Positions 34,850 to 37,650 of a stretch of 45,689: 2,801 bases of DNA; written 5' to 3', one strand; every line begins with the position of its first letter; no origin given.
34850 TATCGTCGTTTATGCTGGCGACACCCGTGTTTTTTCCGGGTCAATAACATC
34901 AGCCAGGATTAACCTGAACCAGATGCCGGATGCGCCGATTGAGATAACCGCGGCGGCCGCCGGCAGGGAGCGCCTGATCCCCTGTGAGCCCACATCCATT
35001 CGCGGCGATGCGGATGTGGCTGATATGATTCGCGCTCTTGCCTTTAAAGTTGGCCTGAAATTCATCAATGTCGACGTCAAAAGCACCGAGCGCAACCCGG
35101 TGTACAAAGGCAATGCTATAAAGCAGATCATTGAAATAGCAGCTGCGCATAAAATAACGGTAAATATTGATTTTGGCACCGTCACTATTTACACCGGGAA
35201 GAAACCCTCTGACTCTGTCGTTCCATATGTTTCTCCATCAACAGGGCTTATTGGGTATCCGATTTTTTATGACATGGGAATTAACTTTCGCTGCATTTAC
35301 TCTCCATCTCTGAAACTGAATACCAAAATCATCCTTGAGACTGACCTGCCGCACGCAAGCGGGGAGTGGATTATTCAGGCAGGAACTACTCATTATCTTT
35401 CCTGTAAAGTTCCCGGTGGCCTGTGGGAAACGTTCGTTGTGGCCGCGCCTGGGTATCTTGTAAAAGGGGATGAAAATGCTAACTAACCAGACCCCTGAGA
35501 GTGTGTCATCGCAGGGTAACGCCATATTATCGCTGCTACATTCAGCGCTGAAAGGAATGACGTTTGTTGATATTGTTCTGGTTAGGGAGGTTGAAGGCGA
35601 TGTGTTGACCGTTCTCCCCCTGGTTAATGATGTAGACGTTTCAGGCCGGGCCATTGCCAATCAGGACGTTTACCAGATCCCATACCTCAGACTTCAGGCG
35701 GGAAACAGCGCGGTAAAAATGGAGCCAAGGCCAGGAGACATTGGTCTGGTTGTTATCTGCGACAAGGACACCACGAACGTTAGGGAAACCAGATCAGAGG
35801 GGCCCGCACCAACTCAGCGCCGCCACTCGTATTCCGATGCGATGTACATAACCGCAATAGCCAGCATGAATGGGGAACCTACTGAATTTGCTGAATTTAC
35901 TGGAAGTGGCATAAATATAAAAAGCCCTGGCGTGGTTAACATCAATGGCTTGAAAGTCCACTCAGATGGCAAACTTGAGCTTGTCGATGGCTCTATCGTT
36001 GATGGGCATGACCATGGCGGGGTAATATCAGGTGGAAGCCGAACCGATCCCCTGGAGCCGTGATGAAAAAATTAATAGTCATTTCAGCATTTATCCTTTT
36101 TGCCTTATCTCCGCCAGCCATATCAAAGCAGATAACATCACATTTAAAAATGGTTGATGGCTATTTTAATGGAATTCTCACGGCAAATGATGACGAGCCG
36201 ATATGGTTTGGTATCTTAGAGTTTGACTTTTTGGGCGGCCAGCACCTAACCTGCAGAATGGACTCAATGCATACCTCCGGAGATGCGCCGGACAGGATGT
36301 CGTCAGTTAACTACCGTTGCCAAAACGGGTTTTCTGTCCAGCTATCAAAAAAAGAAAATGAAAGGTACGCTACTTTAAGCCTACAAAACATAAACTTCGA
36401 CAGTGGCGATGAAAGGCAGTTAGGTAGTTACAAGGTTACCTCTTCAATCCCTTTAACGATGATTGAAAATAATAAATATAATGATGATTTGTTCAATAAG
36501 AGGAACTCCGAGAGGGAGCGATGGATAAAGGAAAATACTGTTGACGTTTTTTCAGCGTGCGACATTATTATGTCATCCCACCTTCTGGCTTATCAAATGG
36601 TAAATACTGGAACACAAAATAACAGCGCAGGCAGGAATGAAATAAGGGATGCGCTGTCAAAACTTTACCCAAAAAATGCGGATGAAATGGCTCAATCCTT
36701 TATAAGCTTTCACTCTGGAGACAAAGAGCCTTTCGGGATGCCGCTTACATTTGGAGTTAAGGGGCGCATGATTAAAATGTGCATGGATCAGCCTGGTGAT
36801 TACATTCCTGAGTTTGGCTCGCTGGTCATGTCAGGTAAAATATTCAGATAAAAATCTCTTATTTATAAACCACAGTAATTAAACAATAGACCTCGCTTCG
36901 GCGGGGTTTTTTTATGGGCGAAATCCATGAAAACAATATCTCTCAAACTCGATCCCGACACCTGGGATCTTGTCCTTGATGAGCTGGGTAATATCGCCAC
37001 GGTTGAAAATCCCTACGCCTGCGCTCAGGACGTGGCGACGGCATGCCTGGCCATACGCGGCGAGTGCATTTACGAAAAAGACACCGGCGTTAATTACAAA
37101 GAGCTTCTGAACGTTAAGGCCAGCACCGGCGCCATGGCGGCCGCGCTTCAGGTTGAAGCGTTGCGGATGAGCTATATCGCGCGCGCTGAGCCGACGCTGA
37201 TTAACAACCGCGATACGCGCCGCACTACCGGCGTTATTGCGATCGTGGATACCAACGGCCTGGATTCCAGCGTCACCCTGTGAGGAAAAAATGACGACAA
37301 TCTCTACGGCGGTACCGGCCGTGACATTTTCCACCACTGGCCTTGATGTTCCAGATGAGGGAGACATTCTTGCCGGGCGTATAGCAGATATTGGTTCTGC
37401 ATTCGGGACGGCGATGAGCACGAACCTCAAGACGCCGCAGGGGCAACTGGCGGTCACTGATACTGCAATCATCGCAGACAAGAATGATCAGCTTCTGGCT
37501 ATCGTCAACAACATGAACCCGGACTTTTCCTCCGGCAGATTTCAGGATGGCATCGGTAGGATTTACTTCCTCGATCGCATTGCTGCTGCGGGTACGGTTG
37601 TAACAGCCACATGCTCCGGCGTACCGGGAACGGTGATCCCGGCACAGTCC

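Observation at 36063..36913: Low-GC moron encoding a signal-peptide protein, inserted between the baseplate spike and the gp25-like gene, with its own terminator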

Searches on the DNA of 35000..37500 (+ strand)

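Call 4: search_dna_similar(query=window:35400-37400:+, collection=phages, mode=near, max_rows=30)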
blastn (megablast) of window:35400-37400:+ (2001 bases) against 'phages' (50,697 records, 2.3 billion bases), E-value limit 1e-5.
Records with a match: 7; places in all: 8; records where one place covers at least 80% of the query: 1.
Best place of each record, by identity: >=99% 1; 95-99% 6.
By first word of the organism name: Klebsiella 6; Lambdavirus 1.
By host as written in the record: Klebsiella pneumoniae 4; - 1; Klebsiella pneumoniae ST15-VIM1 1; Klesiella pneumoniae ST899-OXA48 1.
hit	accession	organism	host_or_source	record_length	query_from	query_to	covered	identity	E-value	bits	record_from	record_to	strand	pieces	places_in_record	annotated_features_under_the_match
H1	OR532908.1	Klebsiella phage RCIP0114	Klebsiella pneumoniae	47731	1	2001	100%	99.4%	0e+0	3629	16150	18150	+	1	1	hypothetical protein (x5)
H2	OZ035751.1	Lambdavirus PDP110P1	-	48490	1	2001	59%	97.9%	0e+0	2027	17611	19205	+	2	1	record has no annotation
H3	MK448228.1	Klebsiella phage ST15-VIM1phi2.1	Klebsiella pneumoniae ST15-VIM1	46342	1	2001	58%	97.2%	0e+0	1974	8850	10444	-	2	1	hypothetical protein (x5)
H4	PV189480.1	Klebsiella phage KpnBHU6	Klebsiella pneumoniae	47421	1491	2001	26%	98.6%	0e+0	905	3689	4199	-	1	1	record has no annotation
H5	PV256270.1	Klebsiella phage klb_E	Klebsiella pneumoniae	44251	1491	2001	26%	98.6%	0e+0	905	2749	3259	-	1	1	record has no annotation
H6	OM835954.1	Klebsiella phage KP12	Klebsiella pneumoniae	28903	1524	2001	24%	98.1%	0e+0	833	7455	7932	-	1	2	hypothetical protein (x2)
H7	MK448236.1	Klebsiella phage ST899-OXA48phi17.1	Klesiella pneumoniae ST899-OXA48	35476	1524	2001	24%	97.7%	0e+0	822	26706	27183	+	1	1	hypothetical protein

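Call 7: get_annotated_region(hit=H1, flank=4000)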
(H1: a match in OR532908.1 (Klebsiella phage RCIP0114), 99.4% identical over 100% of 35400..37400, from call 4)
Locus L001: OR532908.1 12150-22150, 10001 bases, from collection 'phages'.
description: Klebsiella phage RCIP0114, complete genome.
organism: Klebsiella phage RCIP0114 (NCBI taxid 3094282)
taxonomy: Viruses
host: Klebsiella pneumoniae; source: sewage; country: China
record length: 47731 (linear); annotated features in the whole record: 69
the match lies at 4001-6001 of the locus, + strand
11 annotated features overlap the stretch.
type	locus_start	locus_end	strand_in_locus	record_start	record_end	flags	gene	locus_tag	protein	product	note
CDS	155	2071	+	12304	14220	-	-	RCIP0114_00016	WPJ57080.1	hypothetical protein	-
CDS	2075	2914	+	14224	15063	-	-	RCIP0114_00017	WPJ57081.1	hypothetical protein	-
CDS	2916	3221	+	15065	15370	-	-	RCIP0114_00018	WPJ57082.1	hypothetical protein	-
CDS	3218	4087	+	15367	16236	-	-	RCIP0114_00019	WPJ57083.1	hypothetical protein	-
CDS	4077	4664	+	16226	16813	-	-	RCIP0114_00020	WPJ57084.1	hypothetical protein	-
CDS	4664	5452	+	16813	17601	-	-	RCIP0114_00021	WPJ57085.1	hypothetical protein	-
CDS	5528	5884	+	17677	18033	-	-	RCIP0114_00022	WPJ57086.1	hypothetical protein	-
CDS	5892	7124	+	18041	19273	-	-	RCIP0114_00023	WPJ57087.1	hypothetical protein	-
CDS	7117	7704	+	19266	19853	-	-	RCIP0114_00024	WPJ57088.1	hypothetical protein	-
CDS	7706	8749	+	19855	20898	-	-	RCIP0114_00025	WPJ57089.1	hypothetical protein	-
CDS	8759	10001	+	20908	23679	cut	-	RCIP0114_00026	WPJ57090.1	hypothetical protein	-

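Call 8: get_annotated_region(hit=H3, flank=3000)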
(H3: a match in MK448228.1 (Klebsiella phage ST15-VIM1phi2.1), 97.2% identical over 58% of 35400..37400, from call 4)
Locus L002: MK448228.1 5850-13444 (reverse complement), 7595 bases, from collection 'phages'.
description: Klebsiella phage ST15-VIM1phi2.1, complete genome.
organism: Klebsiella phage ST15-VIM1phi2.1 (NCBI taxid 2555913)
taxonomy: Viruses; Duplodnaviria; Heunggongvirae; Uroviricota; Caudoviricetes
host: Klebsiella pneumoniae ST15-VIM1; source: -; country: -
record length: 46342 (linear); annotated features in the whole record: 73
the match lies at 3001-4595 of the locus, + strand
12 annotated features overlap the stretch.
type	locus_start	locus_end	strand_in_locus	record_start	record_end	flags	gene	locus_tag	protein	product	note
CDS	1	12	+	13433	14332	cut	-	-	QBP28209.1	transglycosylase SLT domain protein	-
CDS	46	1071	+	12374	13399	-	-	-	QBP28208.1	transglycosylase SLT domain protein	-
CDS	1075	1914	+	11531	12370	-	-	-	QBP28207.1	hypothetical protein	-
CDS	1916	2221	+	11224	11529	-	-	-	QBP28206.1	hypothetical protein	-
CDS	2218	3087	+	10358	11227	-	-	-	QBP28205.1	hypothetical protein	-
CDS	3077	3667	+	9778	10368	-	-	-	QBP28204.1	hypothetical protein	-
CDS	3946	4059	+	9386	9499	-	-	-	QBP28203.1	hypothetical protein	-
CDS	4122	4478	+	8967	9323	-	-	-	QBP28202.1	hypothetical protein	-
CDS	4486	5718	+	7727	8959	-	-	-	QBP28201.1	hypothetical protein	-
CDS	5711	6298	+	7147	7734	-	-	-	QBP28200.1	hypothetical protein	Hypothetical protein, DUF2612 domain-containing protein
CDS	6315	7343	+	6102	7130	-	-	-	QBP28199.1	hypothetical protein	-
CDS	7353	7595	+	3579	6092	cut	-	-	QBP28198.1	hypothetical protein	-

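Call 9: get_annotated_region(hit=H4, flank=4000)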
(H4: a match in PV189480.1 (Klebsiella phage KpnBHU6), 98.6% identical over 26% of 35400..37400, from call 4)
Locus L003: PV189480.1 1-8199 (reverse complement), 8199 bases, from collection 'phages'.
description: UNVERIFIED: Klebsiella phage KpnBHU6, partial genome.
organism: Klebsiella phage KpnBHU6 (NCBI taxid 3412879)
taxonomy: Viruses
host: Klebsiella pneumoniae; source: -; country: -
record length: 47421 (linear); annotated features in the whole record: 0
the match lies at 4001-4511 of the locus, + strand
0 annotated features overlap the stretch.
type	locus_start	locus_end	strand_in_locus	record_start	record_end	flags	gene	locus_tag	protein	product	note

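Call 10: get_annotated_region(hit=H2, flank=3000)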
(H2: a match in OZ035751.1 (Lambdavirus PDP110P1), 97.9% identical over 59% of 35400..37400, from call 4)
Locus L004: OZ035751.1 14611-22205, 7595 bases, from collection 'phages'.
description: Lambdavirus PDP110P1 genome assembly, chromosome: 1.
organism: Lambdavirus PDP110P1 (NCBI taxid 3108134)
taxonomy: Viruses; Duplodnaviria; Heunggongvirae; Uroviricota; Caudoviricetes; Lambdavirus
host: -; source: -; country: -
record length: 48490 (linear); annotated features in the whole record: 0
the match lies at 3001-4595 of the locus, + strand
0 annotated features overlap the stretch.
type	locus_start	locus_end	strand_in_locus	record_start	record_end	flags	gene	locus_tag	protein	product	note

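Call 63: search_dna_similar(query=L039:1-11610:+, collection=phages, mode=near, max_rows=8)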
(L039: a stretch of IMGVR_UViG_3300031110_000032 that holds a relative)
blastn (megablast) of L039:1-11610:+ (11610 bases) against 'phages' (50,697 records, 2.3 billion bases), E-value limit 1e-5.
Records with a match: 8; places in all: 8; records where one place covers at least 80% of the query: 0.
Best place of each record, by identity: 80-90% 8.
By first word of the organism name: Salmonella 6; Erwinia 2.
By host as written in the record: Erwinia persicina 2; Salmonella typhimurium 2; Salmonella enterica serotype Enteritidis E2331 2; Salmonella enterica subsp. Typhimurium ATCC 13311 1; Salmonella enterica subsp. enterica 1.
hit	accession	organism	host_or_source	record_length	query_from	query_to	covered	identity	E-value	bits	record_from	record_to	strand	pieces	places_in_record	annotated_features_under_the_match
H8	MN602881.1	Erwinia phage Midgardsormr38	Erwinia persicina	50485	8087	8698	5%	80.6%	3e-128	468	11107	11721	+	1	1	antirepressor protein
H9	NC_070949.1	Erwinia phage Midgardsormr38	Erwinia persicina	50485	8087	8698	5%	80.6%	3e-128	468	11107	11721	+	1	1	antirepressor protein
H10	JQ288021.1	Salmonella phage SPN3UB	Salmonella typhimurium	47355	8977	9041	1%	88.1%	2e-10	77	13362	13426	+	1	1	hypothetical protein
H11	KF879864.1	Salmonella phage KK-2013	Salmonella enterica subsp. Typhimurium ...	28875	8977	9041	1%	88.1%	2e-10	77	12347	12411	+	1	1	record has no annotation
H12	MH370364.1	Salmonella phage S107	Salmonella enterica subsp. enterica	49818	8977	9041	1%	88.1%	2e-10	77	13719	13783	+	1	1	Rha protein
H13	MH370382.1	Salmonella phage S135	Salmonella enterica serotype ...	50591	8977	9041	1%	88.1%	2e-10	77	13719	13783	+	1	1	Rha protein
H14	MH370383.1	Salmonella phage S137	Salmonella enterica serotype ...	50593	8977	9041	1%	88.1%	2e-10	77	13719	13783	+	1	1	Rha protein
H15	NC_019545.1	Salmonella phage SPN3UB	Salmonella typhimurium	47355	8977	9041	1%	88.1%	2e-10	77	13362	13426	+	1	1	anti-repressor Ant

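Call 64: search_dna_similar(query=L011:1-14768:+, collection=phages, mode=near, max_rows=8)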
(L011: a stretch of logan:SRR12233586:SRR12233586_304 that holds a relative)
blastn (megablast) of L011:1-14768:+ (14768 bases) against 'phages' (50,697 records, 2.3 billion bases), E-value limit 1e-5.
Records with a match: 4; places in all: 4; records where one place covers at least 80% of the query: 0.
Best place of each record, by identity: 80-90% 4.
By first word of the organism name: Enterobacteria 3; Escherichia 1.
By host as written in the record: Shigella flexneri serotype 7a 2; Escherichia coli 1; Escherichia coli RS218 1.
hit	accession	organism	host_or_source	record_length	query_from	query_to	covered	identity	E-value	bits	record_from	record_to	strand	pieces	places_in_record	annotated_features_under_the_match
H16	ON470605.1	Escherichia phage vB_EcoP-720R6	Escherichia coli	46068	375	479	1%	85.7%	7e-21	111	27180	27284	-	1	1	Rha protein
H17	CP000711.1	Enterobacteria phage CUS-3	Escherichia coli RS218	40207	375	474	1%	86.0%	9e-20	108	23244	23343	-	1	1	hypothetical protein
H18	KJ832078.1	Enterobacteria phage Sf101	Shigella flexneri serotype 7a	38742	369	459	1%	87.9%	9e-20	108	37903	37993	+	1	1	Rha family protein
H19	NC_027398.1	Enterobacteria phage Sf101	Shigella flexneri serotype 7a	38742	369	459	1%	87.9%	9e-20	108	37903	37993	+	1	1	Rha-like transcriptional regulator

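Call 65: search_dna_similar(query=L012:1-11082:+, collection=phages, mode=near, max_rows=8)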
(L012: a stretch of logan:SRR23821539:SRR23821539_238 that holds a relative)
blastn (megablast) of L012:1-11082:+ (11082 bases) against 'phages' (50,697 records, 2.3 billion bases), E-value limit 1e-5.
No match.

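Call 79: get_annotated_region(hit=H6, flank=5000)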
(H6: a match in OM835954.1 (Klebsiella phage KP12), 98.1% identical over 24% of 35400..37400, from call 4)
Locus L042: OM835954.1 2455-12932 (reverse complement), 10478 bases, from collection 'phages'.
description: Klebsiella phage KP12 clone KP12_4, partial sequence.
organism: Klebsiella phage KP12 (NCBI taxid 2923374)
taxonomy: Viruses; Duplodnaviria; Heunggongvirae; Uroviricota; Caudoviricetes; Vequintavirinae
host: Klebsiella pneumoniae; source: sewage; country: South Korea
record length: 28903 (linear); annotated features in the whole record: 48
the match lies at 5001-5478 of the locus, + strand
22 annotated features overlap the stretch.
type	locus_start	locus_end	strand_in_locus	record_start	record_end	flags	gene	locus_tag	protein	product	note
CDS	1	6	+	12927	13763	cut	-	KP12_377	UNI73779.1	hypothetical protein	KP12.peg.377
CDS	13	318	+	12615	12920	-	-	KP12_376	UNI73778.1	hypothetical protein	KP12.peg.376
CDS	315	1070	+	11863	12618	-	-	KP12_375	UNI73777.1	hypothetical protein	KP12.peg.375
CDS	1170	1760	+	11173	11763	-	-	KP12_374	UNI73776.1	hypothetical protein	KP12.peg.374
CDS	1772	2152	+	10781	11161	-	-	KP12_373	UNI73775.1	hypothetical protein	KP12.peg.373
CDS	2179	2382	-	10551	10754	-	-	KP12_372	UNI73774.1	hypothetical protein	KP12.peg.372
CDS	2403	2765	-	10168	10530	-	-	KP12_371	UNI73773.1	hypothetical protein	KP12.peg.371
CDS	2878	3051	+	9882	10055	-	-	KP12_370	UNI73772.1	hypothetical protein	KP12.peg.370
CDS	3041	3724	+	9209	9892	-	-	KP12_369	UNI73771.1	Rha protein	KP12.peg.369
CDS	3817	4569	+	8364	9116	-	-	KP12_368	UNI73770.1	KilA protein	KP12.peg.368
CDS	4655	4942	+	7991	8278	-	-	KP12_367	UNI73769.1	hypothetical protein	KP12.peg.367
CDS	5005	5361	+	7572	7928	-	-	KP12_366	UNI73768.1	hypothetical protein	KP12.peg.366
CDS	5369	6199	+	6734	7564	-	-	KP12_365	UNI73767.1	hypothetical protein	KP12.peg.365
CDS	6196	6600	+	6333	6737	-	-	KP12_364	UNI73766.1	hypothetical protein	KP12.peg.364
CDS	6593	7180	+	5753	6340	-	-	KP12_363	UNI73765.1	mobile element protein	KP12.peg.363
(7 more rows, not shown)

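Call 80: get_annotated_region(hit=H7, flank=5000)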
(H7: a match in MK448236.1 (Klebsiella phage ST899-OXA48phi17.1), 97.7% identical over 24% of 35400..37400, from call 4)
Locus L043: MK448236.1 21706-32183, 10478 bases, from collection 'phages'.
description: Klebsiella phage ST899-OXA48phi17.1, complete genome.
organism: Klebsiella phage ST899-OXA48phi17.1 (NCBI taxid 2555917)
taxonomy: Viruses; Duplodnaviria; Heunggongvirae; Uroviricota; Caudoviricetes
host: Klesiella pneumoniae ST899-OXA48; source: -; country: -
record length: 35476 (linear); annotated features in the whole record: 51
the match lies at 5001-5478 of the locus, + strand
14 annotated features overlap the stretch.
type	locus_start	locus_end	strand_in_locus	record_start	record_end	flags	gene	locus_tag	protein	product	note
CDS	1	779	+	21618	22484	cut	-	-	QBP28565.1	hypothetical protein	-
CDS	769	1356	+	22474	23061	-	-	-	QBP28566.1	hypothetical protein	-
CDS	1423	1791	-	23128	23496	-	-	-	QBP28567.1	hypothetical protein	-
CDS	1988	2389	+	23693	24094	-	-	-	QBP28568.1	hypothetical protein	-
CDS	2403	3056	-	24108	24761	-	-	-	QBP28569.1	hypothetical protein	hypothetical protein SM87 01125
CDS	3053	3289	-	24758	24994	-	-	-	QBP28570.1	Arc family DNA binding protein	-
CDS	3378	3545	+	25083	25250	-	-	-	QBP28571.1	Arc family DNA binding protein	-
CDS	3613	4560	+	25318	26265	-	-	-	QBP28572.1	antirepressor protein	Antirepressor protein Ant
CDS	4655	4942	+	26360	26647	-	-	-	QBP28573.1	hypothetical protein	-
CDS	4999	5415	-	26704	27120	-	-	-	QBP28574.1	hypothetical protein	hypothetical protein MTE1 4959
CDS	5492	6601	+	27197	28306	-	-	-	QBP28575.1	baseplate J superfamily protein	Baseplate_J superfamily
CDS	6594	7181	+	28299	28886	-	-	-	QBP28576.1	hypothetical protein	Hypothetical protein, DUF2612 domain-containing protein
CDS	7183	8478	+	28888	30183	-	-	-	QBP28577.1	hypothetical protein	-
CDS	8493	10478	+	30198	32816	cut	-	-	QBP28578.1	hypothetical protein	-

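Call 99: search_rna_families(source=window, start=35000, end=37500, threshold=evalue, max_evalue=1)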
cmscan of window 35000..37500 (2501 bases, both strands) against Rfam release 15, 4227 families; matches with E-value up to 1: 2.
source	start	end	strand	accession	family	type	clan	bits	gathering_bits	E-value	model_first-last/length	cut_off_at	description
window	36878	36949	-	RF02064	STnc370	Gene; sRNA;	-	28.5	54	0.44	1-71/71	no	Enterobacterial sRNA STnc370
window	36847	36912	+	RF01400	istR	Gene; antitoxin;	-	22.7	45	0.11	1-130/130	no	istR Hfq binding RNA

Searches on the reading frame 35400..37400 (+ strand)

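Call 15: search_protein_families(library=phrogs, proteins=[L002:3679-4059:+, L003:3202-3954:+, L003:2416-3132:+], max_evalue=0.01)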
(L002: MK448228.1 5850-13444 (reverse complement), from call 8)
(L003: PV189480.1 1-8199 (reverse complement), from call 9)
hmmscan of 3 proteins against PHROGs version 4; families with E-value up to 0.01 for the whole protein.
L002:3679-4059:+ (126 aa): 7 families
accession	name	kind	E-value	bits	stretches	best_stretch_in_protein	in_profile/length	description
phrog_8436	-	unknown function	1.4e-40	138.8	1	1-105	1-109/110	-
phrog_31852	-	unknown function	4.4e-13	50.7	1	7-88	38-119/121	-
phrog_8032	-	unknown function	3.2e-12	47.9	1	51-96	68-106/173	-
phrog_1788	-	unknown function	1.1e-07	33.1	1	62-89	16-43/133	-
phrog_23817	-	unknown function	2.7e-05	25.2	1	64-88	6-30/110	-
phrog_38854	-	unknown function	5.1e-05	23.8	1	52-87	180-215/217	-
phrog_10292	-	unknown function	0.001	20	1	63-113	3-49/136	-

L003:3202-3954:+ (250 aa): 6 families
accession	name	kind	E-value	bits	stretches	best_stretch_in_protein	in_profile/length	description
phrog_1726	-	transcription regulation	6.3e-86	289.4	1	1-250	1-264/264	anti-repressor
phrog_12199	-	unknown function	2.4e-17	63.7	1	9-55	2-48/58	-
phrog_7940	-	unknown function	1.9e-16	61.4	1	147-244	152-249/252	-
phrog_32874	-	unknown function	2.7e-16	61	1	164-240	28-105/114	-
phrog_130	-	transcription regulation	1.1e-09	38.9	1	122-248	280-412/480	anti-repressor Ant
phrog_63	-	transcription regulation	1.7e-09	38.5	1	18-178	126-271/431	anti-repressor Ant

L003:2416-3132:+ (238 aa): 15 families
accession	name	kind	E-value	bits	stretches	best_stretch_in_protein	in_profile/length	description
phrog_245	-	transcription regulation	1.4e-67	229.5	2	1-181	2-179/319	anti-repressor Ant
phrog_7640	-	unknown function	4e-44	150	1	140-238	9-107/107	-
phrog_5060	-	transcription regulation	5.1e-36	125.8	1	31-144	5-116/224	anti-repressor Ant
phrog_2127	-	transcription regulation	4.9e-29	103.1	1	39-142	9-118/313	anti-repressor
phrog_2593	-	transcription regulation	6.5e-21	76.2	1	35-141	24-123/255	anti-repressor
phrog_9976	-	transcription regulation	8.8e-18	65.8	1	35-144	3-101/188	anti-repressor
phrog_2812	-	unknown function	6.4e-14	53.1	1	136-235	186-285/288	-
phrog_2379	-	transcription regulation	5.3e-13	50.1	1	42-138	9-116/187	anti-repressor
phrog_377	-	transcription regulation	6.7e-12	46.7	1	98-234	65-204/213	anti-repressor Ant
phrog_463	-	transcription regulation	1.2e-06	29.2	1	47-135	19-98/250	anti-repressor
phrog_2011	-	transcription regulation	5.8e-06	27.2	1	28-135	1-104/275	anti-repressor Ant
phrog_373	-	transcription regulation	6.2e-05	23.4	1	53-134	99-182/373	anti-repressor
phrog_23341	-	unknown function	0.00019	22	1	54-141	18-97/252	-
phrog_63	-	transcription regulation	0.00037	20.9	1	53-135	132-213/431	anti-repressor Ant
phrog_130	-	transcription regulation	0.0008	19.5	1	46-133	173-250/480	anti-repressor Ant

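Call 16: search_protein_families(library=padloc, proteins=[L002:3679-4059:+], max_evalue=0.1)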
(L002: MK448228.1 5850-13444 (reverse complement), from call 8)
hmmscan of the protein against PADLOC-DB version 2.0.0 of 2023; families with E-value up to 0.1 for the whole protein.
L002:3679-4059:+ (126 aa): 1 family
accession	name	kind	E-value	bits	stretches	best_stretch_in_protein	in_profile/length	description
PDLC03862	LmuB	-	0.056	9.8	1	64-90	331-357/643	-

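Call 96: search_protein_families(library=pfam, proteins=[L002:3679-4059:+], max_evalue=0.01)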
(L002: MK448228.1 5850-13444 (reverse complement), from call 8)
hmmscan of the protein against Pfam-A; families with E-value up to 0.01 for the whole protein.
L002:3679-4059:+ (126 aa): 5 families
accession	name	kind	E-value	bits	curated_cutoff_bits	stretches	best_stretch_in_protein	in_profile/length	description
PF13248.11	Zn_ribbon_3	-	2.7e-06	27.1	27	1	63-86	2-25/26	zinc-ribbon domain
PF10571.15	UPF0547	-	0.0025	18.3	29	1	65-84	2-21/26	Uncharacterised protein family UPF0547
PF12773.13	DZR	-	0.0031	18.1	27.3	1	64-84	25-45/45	Double zinc ribbon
PF24460.1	DUF7575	-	0.0083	15.9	28.5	0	77-89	3-15/28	Domain of unknown function (DUF7575)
PF18912.6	DZR_2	-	0.0084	16.4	27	0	62-90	7-34/56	Double zinc ribbon domain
